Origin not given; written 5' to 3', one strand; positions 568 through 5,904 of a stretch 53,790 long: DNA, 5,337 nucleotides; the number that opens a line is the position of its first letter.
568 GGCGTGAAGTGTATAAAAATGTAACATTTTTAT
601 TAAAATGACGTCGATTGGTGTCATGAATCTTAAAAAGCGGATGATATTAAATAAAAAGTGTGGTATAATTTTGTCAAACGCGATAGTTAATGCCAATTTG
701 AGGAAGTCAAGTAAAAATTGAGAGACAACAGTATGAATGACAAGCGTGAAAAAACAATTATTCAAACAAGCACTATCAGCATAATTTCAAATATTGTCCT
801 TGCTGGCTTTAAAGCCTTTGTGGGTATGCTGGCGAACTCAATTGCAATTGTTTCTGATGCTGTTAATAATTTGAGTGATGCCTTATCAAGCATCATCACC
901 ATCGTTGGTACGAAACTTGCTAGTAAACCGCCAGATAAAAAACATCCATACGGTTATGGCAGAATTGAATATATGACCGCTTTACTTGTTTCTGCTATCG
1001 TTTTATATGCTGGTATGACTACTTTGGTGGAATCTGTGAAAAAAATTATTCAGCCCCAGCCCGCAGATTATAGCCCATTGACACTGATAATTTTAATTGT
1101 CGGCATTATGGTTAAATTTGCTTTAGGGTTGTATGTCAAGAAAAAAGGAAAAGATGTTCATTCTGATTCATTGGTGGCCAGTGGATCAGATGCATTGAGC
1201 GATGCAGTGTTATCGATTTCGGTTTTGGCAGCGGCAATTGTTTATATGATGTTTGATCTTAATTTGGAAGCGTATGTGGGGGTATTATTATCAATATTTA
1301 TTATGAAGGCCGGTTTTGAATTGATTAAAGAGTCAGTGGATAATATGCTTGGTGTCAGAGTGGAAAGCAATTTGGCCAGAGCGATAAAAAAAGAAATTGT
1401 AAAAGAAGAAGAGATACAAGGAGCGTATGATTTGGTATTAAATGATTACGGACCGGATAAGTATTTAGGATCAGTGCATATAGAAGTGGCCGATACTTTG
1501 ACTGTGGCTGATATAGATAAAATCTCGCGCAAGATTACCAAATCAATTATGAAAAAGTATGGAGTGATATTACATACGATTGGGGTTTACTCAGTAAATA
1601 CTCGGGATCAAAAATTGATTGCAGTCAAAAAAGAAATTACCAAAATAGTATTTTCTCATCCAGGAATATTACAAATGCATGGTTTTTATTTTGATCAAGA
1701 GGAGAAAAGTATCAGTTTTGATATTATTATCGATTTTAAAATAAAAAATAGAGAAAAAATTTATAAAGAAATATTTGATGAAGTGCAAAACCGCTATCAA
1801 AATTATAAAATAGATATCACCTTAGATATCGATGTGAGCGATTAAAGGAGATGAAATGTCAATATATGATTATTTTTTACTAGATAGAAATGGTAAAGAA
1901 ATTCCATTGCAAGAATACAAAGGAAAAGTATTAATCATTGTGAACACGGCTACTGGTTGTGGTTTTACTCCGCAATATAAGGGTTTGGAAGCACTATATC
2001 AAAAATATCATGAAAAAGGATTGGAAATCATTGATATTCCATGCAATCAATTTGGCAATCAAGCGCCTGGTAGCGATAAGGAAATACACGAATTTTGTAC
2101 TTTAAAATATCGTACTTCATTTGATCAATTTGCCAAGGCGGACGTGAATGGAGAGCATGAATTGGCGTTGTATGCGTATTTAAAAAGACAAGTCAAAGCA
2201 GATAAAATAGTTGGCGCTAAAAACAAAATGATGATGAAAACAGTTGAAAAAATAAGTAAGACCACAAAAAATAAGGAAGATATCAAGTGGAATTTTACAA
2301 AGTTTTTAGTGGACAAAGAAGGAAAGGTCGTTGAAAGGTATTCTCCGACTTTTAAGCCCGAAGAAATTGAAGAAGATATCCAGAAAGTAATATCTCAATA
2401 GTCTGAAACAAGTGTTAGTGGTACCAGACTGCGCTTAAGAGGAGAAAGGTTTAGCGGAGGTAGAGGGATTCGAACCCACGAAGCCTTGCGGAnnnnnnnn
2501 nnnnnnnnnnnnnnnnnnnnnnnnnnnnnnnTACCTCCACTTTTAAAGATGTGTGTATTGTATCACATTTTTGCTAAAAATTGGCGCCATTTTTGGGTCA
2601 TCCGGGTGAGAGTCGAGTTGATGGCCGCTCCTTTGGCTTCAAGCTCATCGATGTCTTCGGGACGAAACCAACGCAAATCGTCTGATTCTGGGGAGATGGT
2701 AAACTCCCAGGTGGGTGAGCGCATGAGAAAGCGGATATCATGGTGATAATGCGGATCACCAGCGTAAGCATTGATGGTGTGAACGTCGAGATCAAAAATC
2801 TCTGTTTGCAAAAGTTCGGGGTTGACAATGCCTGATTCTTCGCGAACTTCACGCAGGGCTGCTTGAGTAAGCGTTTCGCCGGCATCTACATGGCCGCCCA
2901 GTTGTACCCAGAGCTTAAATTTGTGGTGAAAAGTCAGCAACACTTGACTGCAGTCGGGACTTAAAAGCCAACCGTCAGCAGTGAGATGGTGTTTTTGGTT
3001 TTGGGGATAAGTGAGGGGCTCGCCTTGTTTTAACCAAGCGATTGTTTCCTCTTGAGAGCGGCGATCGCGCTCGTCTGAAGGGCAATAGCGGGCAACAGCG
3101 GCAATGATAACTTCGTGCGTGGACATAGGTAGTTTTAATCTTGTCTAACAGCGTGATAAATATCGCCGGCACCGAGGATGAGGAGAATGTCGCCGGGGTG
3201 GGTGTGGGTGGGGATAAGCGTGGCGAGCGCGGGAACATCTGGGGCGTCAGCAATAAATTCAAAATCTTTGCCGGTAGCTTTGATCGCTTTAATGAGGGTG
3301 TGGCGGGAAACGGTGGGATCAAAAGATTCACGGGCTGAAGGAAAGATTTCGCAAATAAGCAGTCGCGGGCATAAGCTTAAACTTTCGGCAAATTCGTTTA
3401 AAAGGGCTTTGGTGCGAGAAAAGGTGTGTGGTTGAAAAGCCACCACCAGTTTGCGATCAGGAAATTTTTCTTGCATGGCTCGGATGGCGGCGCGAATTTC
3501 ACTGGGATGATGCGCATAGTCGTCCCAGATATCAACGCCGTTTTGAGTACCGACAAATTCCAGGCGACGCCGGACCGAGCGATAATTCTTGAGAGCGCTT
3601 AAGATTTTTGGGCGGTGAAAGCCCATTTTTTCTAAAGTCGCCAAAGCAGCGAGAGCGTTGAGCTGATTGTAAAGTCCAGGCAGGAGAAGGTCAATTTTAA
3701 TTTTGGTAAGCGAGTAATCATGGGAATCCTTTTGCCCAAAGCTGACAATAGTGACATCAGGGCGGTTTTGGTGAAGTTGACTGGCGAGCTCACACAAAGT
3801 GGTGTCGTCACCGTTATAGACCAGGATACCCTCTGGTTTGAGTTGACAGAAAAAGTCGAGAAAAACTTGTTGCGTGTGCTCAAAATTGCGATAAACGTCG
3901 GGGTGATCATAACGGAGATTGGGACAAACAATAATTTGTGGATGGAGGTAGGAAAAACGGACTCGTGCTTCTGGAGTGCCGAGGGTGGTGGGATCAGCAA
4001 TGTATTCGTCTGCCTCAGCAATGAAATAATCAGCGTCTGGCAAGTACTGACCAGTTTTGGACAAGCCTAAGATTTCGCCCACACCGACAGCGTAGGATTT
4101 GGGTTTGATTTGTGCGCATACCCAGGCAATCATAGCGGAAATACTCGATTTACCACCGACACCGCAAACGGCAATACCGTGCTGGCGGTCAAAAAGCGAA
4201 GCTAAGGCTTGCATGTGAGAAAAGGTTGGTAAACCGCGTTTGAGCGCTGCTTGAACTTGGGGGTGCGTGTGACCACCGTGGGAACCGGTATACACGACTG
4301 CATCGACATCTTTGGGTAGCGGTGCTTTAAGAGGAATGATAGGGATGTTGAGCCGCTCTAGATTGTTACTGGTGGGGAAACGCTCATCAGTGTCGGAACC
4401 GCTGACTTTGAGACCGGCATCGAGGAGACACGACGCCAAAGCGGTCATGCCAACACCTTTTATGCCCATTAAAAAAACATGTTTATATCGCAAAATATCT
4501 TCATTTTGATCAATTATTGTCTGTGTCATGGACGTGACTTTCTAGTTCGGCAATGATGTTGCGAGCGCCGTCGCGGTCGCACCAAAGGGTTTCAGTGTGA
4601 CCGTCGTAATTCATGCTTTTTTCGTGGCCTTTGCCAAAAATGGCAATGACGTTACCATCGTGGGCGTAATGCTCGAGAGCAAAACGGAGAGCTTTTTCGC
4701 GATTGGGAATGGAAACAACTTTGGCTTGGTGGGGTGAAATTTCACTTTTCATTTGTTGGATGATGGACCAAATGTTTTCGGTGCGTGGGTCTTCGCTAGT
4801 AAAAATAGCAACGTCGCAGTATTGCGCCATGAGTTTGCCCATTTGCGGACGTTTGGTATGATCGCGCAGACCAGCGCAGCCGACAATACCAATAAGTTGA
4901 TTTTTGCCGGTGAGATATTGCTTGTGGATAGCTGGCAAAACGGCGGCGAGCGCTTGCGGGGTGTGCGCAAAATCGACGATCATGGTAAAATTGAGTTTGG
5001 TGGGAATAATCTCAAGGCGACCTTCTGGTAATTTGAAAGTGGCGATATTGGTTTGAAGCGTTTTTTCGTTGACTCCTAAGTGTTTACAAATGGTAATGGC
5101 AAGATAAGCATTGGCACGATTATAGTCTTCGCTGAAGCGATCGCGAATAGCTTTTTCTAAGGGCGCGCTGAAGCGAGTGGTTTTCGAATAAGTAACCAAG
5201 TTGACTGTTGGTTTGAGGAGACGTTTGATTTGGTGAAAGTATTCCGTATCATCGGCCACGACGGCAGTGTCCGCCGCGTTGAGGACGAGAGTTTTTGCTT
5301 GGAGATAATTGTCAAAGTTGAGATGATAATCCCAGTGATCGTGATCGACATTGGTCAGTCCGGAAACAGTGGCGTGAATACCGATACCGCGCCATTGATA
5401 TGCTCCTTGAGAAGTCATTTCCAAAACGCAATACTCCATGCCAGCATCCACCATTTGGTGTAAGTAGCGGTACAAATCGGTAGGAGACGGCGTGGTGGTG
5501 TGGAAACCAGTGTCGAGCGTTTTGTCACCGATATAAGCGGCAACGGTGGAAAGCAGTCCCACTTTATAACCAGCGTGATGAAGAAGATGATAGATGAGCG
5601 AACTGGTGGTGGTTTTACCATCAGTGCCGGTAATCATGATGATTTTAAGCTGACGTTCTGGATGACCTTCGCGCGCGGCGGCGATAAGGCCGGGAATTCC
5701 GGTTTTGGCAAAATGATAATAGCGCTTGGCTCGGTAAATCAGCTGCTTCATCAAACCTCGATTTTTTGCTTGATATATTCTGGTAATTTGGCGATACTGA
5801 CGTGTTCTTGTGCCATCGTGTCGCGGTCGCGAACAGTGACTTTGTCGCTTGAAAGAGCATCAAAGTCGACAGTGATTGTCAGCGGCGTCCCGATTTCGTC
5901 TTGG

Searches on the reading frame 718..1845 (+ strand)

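Call 49: search_protein_families(library=pfam, proteins=[window:718-1845:+], max_evalue=0.00001)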
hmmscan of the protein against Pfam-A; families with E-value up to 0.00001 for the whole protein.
window:718-1845:+ (375 aa): 2 families
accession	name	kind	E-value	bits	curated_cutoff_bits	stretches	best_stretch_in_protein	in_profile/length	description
PF01545.26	Cation_efflux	-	9.9e-47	159.7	26.6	1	19-211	2-198/198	Cation efflux family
PF16916.11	ZT_dimer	-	4.5e-10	39.8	26.7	1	221-287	7-71/78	Dimerisation domain of Zinc Transporter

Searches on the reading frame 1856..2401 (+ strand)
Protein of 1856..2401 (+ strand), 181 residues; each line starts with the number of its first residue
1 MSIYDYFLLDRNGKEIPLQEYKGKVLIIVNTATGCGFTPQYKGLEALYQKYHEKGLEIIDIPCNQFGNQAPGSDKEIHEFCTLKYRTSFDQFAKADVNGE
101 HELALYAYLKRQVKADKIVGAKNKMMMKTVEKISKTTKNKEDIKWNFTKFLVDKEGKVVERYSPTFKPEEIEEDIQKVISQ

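Call 49: search_protein_families(library=pfam, proteins=[window:1856-2401:+], max_evalue=0.00001)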
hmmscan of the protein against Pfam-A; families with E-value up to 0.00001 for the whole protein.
window:1856-2401:+ (181 aa): 2 families
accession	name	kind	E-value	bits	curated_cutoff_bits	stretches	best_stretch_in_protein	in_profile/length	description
PF00255.25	GSHPx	-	5.5e-38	129.3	27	1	3-110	1-108/108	Glutathione peroxidase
PF00578.27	AhpC-TSA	-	4.9e-06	26.9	26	0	8-65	10-69/124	AhpC/TSA family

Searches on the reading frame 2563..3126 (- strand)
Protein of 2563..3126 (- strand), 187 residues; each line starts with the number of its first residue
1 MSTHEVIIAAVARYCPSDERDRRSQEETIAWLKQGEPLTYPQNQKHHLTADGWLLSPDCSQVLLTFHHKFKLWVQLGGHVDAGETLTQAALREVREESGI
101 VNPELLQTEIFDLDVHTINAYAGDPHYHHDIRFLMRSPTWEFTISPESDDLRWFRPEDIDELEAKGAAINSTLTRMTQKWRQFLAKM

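Call 49: search_protein_families(library=pfam, proteins=[window:2563-3126:-], max_evalue=0.00001)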
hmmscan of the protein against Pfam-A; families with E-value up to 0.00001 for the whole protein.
window:2563-3126:- (187 aa): 1 family
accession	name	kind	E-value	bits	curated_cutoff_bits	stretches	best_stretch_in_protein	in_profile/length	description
PF00293.34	NUDIX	-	3.9e-15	56.5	21.1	1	46-168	2-125/134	NUDIX domain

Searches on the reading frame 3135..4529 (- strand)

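Call 49: search_protein_families(library=pfam, proteins=[window:3135-4529:-], max_evalue=0.00001)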
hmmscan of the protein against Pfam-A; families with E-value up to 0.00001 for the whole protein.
window:3135-4529:- (464 aa): 3 families
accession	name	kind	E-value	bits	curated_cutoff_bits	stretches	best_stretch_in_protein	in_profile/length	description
PF02875.26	Mur_ligase_C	-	1.7e-18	68.1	28.4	1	321-455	1-127/127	Mur ligase, glutamate ligase domain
PF08245.18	Mur_ligase_M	-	1.3e-12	48.5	24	1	121-298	1-199/200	Mur ligase middle domain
PF01225.30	Mur_ligase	-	1.9e-11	44.6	21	1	20-116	4-94/95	Mur ligase family, catalytic domain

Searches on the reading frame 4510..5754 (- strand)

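Call 49: search_protein_families(library=pfam, proteins=[window:4510-5754:-], max_evalue=0.00001)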
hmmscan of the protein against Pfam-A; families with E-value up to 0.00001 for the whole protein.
window:4510-5754:- (414 aa): 2 families
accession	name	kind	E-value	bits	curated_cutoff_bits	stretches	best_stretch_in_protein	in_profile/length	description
PF08245.18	Mur_ligase_M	-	5.6e-30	105.2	24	1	41-195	1-151/200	Mur ligase middle domain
PF02875.26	Mur_ligase_C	-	6.4e-25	88.9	28.4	1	245-376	1-127/127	Mur ligase, glutamate ligase domain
